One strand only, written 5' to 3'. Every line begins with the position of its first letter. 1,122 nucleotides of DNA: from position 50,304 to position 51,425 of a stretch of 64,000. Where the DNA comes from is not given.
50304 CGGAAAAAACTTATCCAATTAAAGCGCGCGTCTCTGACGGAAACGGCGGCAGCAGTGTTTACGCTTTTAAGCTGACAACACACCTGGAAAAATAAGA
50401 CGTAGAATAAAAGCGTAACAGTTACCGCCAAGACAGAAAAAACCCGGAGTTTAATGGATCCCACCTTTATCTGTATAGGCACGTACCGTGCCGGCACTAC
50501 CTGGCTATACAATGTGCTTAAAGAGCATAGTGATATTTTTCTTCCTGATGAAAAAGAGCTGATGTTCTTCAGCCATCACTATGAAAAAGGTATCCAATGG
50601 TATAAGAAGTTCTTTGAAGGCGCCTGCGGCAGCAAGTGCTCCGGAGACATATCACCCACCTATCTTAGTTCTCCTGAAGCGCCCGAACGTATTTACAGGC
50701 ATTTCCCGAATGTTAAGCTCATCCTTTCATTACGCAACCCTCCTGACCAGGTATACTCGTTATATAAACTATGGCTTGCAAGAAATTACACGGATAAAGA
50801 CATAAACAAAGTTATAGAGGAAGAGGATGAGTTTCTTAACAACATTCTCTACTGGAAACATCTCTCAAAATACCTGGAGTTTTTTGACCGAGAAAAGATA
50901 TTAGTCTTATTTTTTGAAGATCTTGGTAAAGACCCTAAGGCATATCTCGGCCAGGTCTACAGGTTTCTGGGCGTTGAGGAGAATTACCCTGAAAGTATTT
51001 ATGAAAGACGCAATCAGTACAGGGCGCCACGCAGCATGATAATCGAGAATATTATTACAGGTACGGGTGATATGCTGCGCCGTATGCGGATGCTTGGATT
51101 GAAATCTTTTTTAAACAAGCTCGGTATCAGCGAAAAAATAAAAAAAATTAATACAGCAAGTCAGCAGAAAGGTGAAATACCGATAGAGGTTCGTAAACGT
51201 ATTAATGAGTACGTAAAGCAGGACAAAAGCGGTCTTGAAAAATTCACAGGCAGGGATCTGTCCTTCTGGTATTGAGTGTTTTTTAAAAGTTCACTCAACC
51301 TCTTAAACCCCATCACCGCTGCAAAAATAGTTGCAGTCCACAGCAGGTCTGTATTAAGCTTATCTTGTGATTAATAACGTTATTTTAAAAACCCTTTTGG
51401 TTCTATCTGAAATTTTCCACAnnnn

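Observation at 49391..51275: Cadherin-like lipoprotein and a PAPS-type sulfotransferase appended to the pilY1 operon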

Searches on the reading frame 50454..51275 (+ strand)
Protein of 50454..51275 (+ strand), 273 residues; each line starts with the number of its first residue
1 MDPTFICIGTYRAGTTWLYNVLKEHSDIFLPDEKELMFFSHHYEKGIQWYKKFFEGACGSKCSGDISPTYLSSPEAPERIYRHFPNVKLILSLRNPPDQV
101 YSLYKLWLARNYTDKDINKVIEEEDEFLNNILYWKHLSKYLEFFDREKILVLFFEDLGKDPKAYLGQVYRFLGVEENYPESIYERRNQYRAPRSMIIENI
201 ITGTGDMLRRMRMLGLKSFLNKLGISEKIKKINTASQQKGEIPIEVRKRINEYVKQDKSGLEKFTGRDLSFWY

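Call 3: search_protein_families(library=pfam, proteins=[window:50454-51275:+], max_evalue=0.01)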
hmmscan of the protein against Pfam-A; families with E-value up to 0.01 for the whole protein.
window:50454-51275:+ (273 aa): 2 families
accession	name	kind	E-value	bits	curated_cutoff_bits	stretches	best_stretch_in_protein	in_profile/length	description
PF00685.33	Sulfotransfer_1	-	3.4e-20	73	22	1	3-180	2-189/255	Sulfotransferase domain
PF13469.12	Sulfotransfer_3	-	1.1e-16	62.2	27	2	77-175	115-213/216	Sulfotransferase family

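Call 4: search_protein_families(library=ncbifam, proteins=[window:50454-51275:+], max_evalue=0.01)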
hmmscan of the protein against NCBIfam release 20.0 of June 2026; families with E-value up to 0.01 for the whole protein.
window:50454-51275:+ (273 aa): 0 families

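Call 9: find_homologous_proteins(query=window:50454-51275:+)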
Query window:50454-51275:+ (273 aa): 43 proteins with E <= 0.001 among 359 candidates.
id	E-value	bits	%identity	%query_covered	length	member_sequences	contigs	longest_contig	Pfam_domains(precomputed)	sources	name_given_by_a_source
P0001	1.2e-184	630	100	100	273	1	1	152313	PF13469.13,PF00685.34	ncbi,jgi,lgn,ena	-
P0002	6.1e-152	523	81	100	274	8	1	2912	PF13469.13,PF00685.34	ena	-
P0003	6.2e-141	487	77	100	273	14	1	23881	PF13469.13,PF00685.34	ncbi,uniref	ncbi:hypothetical protein MNBD_NITROSPIRAE02-1207 [hydrothermal vent metagenome]|uniref:Sulfotransfe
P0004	6.9e-136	470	73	100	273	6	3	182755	PF13469.13,PF00685.34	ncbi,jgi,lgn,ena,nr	ncbi:MAG TPA: hypothetical protein ENJ04_06665 [Nitrospirae bacterium]|nr:hypothetical protein [Nitr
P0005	2.3e-133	462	70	100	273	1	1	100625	PF13469.13,PF00685.34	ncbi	-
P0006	3.0e-103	363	56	100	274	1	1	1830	PF13469.13,PF00685.34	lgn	-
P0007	2.3e-102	360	58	100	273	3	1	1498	PF13469.13,PF00685.34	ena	-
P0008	1.4e-98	348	58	100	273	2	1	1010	PF13469.13,PF00685.34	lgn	-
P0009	1.6e-96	341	58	93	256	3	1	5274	PF13469.13,PF00685.34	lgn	-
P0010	2.1e-96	341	57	100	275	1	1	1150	PF13469.13,PF00685.34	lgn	-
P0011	2.3e-95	337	55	100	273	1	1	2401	PF13469.13,PF00685.34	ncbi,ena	-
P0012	5.8e-83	297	48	100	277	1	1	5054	PF13469.13,PF00685.34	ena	-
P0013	2.1e-82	295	49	100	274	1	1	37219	PF13469.13,PF00685.34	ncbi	-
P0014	2.3e-82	295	50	98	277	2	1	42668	PF13469.13,PF00685.34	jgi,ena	-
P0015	2.7e-73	265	48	100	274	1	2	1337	PF13469.13,PF00685.34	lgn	-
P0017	4.1e-69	251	43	100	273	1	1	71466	PF13469.13,PF00685.34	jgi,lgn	-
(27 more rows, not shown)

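Call 11: find_encoding_contigs(protein=P0004, flank=10000, max_places=3)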
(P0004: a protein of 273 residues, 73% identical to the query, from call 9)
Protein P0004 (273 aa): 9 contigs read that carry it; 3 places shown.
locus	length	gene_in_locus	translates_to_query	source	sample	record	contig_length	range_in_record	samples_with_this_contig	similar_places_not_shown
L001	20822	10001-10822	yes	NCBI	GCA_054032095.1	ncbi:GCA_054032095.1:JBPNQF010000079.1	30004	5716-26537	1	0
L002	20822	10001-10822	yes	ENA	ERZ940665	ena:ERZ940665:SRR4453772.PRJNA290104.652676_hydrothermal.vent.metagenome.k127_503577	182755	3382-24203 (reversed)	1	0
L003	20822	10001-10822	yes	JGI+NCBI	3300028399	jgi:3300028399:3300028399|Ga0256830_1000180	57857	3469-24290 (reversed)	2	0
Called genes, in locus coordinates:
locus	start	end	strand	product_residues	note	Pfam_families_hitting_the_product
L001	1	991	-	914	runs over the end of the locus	PF08478:POTRA_1 (faint), PF08479:POTRA_2 (faint), PF07244:POTRA, PF01103:Omp85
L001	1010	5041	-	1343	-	PF05359:DUF748 (weak), PF13116:YhdP (faint), PF04357:TamB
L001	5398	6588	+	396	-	PF00155:Aminotran_1_2, PF01041:DegT_DnrJ_EryC1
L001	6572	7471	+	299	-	PF00009:GTP_EFTU, PF03193:RsgA_GTPase (faint), PF00350:Dynamin_N (faint), PF01926:MMR_HSR1, PF02421:FeoB_N, PF02492:cobW (faint), PF04548:AIG1, PF07650:KH_2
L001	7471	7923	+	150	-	PF02577:BFN_dom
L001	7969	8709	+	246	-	PF11967:RecO_N, PF02565:RecO_C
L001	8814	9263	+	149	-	PF00011:HSP20, PF17886:ArsA_HSP20 (weak)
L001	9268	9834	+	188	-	PF01066:CDP-OH_P_transf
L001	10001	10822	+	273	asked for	PF00685:Sulfotransfer_1, PF13469:Sulfotransfer_3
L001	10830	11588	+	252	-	PF01975:SurE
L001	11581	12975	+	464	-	PF00890:FAD_binding_2 (faint), PF01134:GIDA (faint), PF07992:Pyr_redox_2 (faint), PF21688:FAD-depend_C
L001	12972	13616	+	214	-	PF01135:PCMT, PF13847:Methyltransf_31, PF13649:Methyltransf_25 (weak)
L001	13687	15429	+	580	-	PF02776:TPP_enzyme_N, PF00205:TPP_enzyme_M, PF02775:TPP_enzyme_C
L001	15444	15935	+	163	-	PF01842:ACT, PF22629:ACT_AHAS_ss, PF13710:ACT_5, PF10369:ALS_ss_C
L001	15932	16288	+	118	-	-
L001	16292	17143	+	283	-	PF01040:UbiA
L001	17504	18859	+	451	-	PF00072:Response_reg, PF00158:Sigma54_activat, PF14532:Sigma54_activ_2, PF07724:AAA_2, PF07728:AAA_5, PF25601:AAA_lid_14, PF02954:HTH_8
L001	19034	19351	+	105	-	PF13466:STAS_2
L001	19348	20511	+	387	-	PF04344:CheZ (faint), PF00015:MCPsignal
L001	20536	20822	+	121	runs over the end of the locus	PF00072:Response_reg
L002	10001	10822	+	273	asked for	PF00685:Sulfotransfer_1, PF13469:Sulfotransfer_3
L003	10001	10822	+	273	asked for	PF00685:Sulfotransfer_1, PF13469:Sulfotransfer_3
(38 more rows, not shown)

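Call 12: find_encoding_contigs(protein=P0005, flank=10000, max_places=2)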
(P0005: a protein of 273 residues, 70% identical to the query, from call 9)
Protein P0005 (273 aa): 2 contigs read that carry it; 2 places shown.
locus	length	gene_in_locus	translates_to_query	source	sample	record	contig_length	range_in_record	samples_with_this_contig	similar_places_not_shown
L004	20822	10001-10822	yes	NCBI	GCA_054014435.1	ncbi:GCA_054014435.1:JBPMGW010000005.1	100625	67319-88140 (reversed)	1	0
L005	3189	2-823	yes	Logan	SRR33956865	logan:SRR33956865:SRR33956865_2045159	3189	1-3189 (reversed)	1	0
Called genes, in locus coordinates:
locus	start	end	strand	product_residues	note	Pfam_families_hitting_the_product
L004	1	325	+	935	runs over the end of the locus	-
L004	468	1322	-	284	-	PF16881:LIAS_N (weak), PF04055:Radical_SAM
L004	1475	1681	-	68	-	PF00313:CSD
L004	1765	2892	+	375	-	PF21088:MS_channel_1st, PF00924:MS_channel_2nd, PF21082:MS_channel_3rd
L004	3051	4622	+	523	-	PF00702:Hydrolase (faint), PF01075:Glyco_transf_9, PF08645:PNK3P (weak), PF13242:Hydrolase_like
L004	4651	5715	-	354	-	PF13500:AAA_26, PF01656:CbiA (weak), PF07085:DRTGG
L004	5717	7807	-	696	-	PF02629:CoA_binding, PF13380:CoA_binding_2, PF13607:Succ_CoA_lig, PF19045:Ligase_CoA_2 (weak), PF13549:ATP-grasp_5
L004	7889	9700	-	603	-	PF00664:ABC_membrane, PF00005:ABC_tran, PF02463:SMC_N (faint)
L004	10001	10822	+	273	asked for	PF00685:Sulfotransfer_1, PF13469:Sulfotransfer_3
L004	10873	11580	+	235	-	PF01975:SurE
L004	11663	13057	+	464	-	PF01134:GIDA (faint), PF01266:DAO (faint), PF07992:Pyr_redox_2 (faint), PF12831:FAD_oxidored (faint), PF21688:FAD-depend_C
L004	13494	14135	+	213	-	PF01135:PCMT, PF00398:RrnaAD (weak), PF13847:Methyltransf_31, PF08241:Methyltransf_11 (faint), PF13649:Methyltransf_25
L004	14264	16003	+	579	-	PF02776:TPP_enzyme_N, PF00205:TPP_enzyme_M, PF02775:TPP_enzyme_C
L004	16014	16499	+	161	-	PF01842:ACT, PF22629:ACT_AHAS_ss, PF13710:ACT_5, PF10369:ALS_ss_C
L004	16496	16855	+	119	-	PF02635:DsrE (weak)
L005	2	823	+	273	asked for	PF00685:Sulfotransfer_1, PF13469:Sulfotransfer_3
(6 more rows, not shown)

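Call 13: find_encoding_contigs(protein=P0003, flank=10000, max_places=2)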
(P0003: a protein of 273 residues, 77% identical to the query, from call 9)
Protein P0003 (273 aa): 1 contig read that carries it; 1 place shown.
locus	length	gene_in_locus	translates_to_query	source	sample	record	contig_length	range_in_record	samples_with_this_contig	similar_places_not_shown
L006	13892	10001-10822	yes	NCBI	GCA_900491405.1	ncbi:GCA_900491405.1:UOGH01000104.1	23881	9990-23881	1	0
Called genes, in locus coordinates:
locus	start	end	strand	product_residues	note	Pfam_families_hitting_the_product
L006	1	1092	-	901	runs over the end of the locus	PF08478:POTRA_1 (faint), PF07244:POTRA, PF08479:POTRA_2 (faint), PF07244:POTRA, PF01103:Omp85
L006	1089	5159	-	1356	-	PF05359:DUF748 (weak), PF13116:YhdP (faint), PF27051:TamB_N (faint), PF04357:TamB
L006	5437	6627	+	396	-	PF00155:Aminotran_1_2, PF01041:DegT_DnrJ_EryC1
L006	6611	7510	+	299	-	PF00009:GTP_EFTU, PF03193:RsgA_GTPase (faint), PF00350:Dynamin_N (faint), PF01926:MMR_HSR1, PF02421:FeoB_N, PF04548:AIG1 (weak), PF07650:KH_2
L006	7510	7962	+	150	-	PF02577:BFN_dom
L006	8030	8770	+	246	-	PF11967:RecO_N, PF02565:RecO_C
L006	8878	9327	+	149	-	PF00011:HSP20, PF17886:ArsA_HSP20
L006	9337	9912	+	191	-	PF01066:CDP-OH_P_transf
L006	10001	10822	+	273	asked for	PF00685:Sulfotransfer_1, PF13469:Sulfotransfer_3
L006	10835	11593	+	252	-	PF01975:SurE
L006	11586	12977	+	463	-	PF00890:FAD_binding_2 (faint), PF01134:GIDA (faint), PF07992:Pyr_redox_2 (faint), PF21688:FAD-depend_C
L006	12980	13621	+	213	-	PF01135:PCMT, PF00398:RrnaAD (weak), PF13847:Methyltransf_31, PF08241:Methyltransf_11 (weak), PF13649:Methyltransf_25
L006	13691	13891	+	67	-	PF02776:TPP_enzyme_N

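Call 14: find_encoding_contigs(protein=P0002, flank=10000, max_places=3)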
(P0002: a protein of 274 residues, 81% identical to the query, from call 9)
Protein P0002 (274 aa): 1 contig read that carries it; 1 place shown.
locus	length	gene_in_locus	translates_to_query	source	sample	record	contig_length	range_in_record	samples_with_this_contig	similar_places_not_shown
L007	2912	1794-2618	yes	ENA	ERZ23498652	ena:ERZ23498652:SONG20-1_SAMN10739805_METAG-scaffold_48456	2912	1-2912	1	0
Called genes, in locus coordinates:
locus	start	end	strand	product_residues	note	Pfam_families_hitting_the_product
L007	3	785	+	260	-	?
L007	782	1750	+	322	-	-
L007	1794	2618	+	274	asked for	PF00685:Sulfotransfer_1, PF13469:Sulfotransfer_3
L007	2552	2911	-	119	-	?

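Call 16: find_encoding_contigs(protein=P0001, flank=10000, max_places=2)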
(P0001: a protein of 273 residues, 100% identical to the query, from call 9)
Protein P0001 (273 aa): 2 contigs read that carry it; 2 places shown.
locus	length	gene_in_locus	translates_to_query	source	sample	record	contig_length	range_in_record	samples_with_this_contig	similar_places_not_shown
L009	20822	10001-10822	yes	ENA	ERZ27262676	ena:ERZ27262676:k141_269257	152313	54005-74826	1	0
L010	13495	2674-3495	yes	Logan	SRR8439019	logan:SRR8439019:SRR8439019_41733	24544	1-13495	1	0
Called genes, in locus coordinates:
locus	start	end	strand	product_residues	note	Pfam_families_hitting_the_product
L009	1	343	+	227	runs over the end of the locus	-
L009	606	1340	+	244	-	-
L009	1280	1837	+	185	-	PF07963:N_methyl (weak)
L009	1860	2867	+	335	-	PF07963:N_methyl (weak), PF16074:PilW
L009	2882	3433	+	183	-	PF14341:PilX_N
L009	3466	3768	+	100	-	-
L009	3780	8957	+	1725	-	PF05345:He_PIG (weak), PF22352:K319L-like_PKD (faint), PF05345:He_PIG, PF28373:PilY1_homolog_dom, PF05567:T4P_PilY1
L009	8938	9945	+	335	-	PF17963:Big_9 (faint), PF05345:He_PIG (faint)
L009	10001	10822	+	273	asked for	PF00685:Sulfotransfer_1, PF13469:Sulfotransfer_3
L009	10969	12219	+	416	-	PF01264:Chorismate_synt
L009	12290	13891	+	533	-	PF01202:SKI, PF13238:AAA_18 (faint), PF13685:Fe-ADH_2, PF01761:DHQ_synthase, PF24621:DHQS_C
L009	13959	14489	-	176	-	PF00578:AhpC-TSA, PF08534:Redoxin, PF00085:Thioredoxin (weak), PF13098:Thioredoxin_2 (weak), PF13905:Thioredoxin_8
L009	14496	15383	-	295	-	PF01551:Peptidase_M23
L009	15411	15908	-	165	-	PF04461:YajQ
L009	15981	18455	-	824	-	PF00403:HMA, PF00122:E1-E2_ATPase, PF00702:Hydrolase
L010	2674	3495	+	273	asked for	PF00685:Sulfotransfer_1, PF13469:Sulfotransfer_3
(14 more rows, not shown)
